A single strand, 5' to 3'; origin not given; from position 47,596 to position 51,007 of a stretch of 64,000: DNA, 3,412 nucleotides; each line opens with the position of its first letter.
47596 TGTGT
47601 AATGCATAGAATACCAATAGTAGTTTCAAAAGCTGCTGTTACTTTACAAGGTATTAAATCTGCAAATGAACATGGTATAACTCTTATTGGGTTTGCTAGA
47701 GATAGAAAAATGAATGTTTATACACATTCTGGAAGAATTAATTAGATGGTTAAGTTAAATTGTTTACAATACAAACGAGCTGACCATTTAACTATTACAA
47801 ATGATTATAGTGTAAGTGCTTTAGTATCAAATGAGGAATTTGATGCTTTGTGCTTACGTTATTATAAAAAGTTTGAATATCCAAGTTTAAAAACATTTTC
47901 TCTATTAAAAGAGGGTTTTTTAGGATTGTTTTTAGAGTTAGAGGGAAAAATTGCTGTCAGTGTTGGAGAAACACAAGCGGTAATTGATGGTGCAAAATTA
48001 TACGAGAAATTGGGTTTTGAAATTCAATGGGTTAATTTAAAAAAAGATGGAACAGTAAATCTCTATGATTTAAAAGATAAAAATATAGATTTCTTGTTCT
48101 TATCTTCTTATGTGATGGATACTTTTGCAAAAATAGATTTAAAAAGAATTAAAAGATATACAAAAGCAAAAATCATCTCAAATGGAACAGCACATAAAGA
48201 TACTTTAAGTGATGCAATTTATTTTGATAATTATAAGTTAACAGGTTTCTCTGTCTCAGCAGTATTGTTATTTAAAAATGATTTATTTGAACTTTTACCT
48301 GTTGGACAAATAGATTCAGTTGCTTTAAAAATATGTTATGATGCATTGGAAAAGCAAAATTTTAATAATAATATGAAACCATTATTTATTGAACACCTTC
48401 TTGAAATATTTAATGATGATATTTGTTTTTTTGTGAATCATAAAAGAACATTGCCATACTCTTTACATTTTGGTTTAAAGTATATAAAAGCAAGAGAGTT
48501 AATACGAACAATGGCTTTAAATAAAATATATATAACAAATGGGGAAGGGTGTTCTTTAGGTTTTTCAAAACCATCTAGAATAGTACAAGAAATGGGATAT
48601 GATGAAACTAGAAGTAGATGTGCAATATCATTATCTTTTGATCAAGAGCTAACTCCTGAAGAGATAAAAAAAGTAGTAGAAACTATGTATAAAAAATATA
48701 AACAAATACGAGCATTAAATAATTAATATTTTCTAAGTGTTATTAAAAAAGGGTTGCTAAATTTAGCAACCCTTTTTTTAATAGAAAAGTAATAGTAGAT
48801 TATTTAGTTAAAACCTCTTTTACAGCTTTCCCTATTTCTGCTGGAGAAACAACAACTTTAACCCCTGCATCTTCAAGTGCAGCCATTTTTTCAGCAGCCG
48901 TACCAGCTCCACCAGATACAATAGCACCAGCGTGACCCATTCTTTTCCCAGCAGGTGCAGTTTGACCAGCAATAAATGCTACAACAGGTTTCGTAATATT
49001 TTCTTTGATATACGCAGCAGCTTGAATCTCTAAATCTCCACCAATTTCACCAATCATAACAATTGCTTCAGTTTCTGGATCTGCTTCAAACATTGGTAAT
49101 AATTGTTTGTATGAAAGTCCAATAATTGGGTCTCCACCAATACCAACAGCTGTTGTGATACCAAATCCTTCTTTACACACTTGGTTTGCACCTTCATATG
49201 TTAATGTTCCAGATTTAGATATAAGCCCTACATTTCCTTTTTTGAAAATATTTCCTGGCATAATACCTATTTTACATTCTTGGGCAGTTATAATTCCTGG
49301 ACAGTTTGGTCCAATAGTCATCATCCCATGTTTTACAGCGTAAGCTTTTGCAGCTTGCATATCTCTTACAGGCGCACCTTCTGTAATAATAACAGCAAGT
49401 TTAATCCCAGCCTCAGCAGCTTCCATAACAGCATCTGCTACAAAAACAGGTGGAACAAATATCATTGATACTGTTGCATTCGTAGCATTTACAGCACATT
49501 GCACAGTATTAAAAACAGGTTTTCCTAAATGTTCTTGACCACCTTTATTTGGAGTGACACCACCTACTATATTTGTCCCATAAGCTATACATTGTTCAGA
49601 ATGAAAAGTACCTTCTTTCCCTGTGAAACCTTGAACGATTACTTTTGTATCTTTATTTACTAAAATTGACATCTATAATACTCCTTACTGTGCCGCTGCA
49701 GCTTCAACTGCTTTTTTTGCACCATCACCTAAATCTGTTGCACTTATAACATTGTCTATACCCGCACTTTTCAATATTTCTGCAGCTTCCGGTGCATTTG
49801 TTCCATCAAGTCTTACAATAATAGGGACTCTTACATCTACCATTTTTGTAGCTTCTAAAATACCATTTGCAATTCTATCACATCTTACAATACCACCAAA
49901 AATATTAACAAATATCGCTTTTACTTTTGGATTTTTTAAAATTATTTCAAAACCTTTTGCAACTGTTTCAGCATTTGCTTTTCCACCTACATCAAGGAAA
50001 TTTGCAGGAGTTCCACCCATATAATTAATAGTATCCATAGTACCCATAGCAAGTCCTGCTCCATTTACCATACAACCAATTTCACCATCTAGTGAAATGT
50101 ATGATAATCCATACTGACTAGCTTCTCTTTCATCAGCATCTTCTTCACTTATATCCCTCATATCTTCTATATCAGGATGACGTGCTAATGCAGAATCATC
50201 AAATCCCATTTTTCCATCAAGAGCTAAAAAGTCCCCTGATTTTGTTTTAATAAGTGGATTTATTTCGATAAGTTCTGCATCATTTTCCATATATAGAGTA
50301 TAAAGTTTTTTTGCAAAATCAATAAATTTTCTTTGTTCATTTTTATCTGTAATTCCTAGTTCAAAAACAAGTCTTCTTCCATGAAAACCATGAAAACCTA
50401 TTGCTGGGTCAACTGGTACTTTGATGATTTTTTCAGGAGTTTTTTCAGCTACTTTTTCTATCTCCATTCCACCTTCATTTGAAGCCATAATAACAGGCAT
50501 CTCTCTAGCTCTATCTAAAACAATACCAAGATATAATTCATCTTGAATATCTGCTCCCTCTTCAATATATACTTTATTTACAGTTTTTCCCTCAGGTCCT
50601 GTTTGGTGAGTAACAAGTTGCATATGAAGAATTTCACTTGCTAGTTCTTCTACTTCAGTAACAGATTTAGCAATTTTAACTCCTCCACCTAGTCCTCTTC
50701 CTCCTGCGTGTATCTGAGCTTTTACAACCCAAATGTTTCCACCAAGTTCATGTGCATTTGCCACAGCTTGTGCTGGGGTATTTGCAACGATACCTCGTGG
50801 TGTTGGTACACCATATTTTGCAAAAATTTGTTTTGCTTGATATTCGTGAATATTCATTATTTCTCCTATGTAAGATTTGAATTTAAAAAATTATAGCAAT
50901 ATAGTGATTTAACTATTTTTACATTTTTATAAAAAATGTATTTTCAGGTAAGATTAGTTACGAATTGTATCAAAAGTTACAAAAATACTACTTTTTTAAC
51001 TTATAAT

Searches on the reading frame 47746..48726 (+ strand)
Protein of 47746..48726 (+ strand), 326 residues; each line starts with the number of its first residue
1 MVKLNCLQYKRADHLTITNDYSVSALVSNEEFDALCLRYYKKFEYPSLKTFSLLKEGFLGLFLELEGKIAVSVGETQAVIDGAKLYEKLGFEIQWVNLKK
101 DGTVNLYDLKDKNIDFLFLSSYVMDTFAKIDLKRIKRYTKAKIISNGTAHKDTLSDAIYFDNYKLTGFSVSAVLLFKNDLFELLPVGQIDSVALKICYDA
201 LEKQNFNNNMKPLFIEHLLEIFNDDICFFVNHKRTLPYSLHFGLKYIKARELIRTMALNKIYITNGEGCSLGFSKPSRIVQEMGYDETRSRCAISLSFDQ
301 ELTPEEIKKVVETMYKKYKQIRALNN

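Call 5: search_protein_families(library=pfam, proteins=[window:47746-48726:+])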
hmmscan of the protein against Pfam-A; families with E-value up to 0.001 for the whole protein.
window:47746-48726:+ (326 aa): 0 families

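Call 6: search_protein_families(library=ncbifam, proteins=[window:47746-48726:+])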
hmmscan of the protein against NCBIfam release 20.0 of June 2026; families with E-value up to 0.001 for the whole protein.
window:47746-48726:+ (326 aa): 6 families
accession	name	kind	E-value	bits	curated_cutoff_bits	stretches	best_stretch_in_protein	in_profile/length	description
TIGR02006.1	IscS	equivalog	1.1e-12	47.7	643.2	2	192-324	252-381/402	IscS subfamily cysteine desulfurase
NF010611.0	PRK14012.1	equivalog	2.9e-11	43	548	1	195-324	259-385/406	IscS subfamily cysteine desulfurase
TIGR03402.1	FeS_nifS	equivalog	6.1e-11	41.7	530.75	1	197-324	249-376/379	cysteine desulfurase NifS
TIGR03235.1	DNA_S_dndA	equivalog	1.1e-07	31.6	480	1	193-297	251-352/353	cysteine desulfurase DndA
NF002806.0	PRK02948.1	subfamily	1.6e-06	27.3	304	1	193-320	248-374/381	IscS subfamily cysteine desulfurase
TIGR03403.1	nifS_epsilon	equivalog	0.00042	19.2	587.7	0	193-324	249-379/382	NifS family cysteine desulfurase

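Call 59: search_protein_families(library=pfam, max_evalue=0.01, proteins=[window:47746-48726:+])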
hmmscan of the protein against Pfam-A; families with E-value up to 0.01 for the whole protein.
window:47746-48726:+ (326 aa): 0 families

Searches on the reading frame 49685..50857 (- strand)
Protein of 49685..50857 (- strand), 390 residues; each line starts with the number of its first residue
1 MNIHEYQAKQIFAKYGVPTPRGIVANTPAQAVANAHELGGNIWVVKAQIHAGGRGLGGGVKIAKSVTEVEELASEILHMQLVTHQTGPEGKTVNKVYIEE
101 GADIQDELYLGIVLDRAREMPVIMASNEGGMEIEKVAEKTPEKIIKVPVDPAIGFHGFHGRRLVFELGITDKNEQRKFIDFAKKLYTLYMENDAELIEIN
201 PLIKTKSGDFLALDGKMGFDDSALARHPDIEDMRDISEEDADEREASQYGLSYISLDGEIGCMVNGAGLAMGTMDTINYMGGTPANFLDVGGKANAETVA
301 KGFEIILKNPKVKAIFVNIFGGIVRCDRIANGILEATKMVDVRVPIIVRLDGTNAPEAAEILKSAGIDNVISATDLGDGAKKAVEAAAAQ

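Call 5: search_protein_families(library=pfam, proteins=[window:49685-50857:-])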
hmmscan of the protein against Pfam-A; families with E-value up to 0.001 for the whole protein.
window:49685-50857:- (390 aa): 5 families
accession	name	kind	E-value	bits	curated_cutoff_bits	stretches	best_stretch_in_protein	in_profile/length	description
PF08442.15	ATP-grasp_2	-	2.1e-78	263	29.5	1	2-203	1-201/202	ATP-grasp domain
PF00549.24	Ligase_CoA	-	3.3e-27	95.6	24.5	1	263-380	1-124/128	CoA-ligase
PF24948.1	Citrate_synth_N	-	1.4e-14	54.5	83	1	27-223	37-224/232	ATP-citrate synthase ATP-grasp domain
PF13549.11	ATP-grasp_5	-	7.3e-08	32.5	27.6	1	4-136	11-138/221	ATP-grasp domain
PF01071.24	GARS_A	-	1.8e-05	25.1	27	1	8-100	6-87/194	Phosphoribosylglycinamide synthetase, ATP-grasp (A) domain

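Call 6: search_protein_families(library=ncbifam, proteins=[window:49685-50857:-])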
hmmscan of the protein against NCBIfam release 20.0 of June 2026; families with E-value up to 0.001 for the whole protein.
window:49685-50857:- (390 aa): 5 families
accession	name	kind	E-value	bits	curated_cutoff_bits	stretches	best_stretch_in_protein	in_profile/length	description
NF001913.0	PRK00696.1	equivalog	5.7e-171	568.8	370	1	1-389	1-387/388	ADP-forming succinate--CoA ligase subunit beta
TIGR01016.1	sucCoAbeta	subfamily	1.5e-153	511.4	375.55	1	1-387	1-385/386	succinate-CoA ligase subunit beta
NF010647.0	PRK14046.1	equivalog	6.8e-149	496.2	604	1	1-388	1-386/392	malate--CoA ligase subunit beta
TIGR00877.1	purD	equivalog_domain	6.8e-05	21.8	288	1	8-82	108-178/425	phosphoribosylamine--glycine ligase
TIGR02717.1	AcCoA-syn-alpha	equivalog_domain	0.00012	21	567.15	1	283-370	342-430/447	acetate--CoA ligase alpha subunit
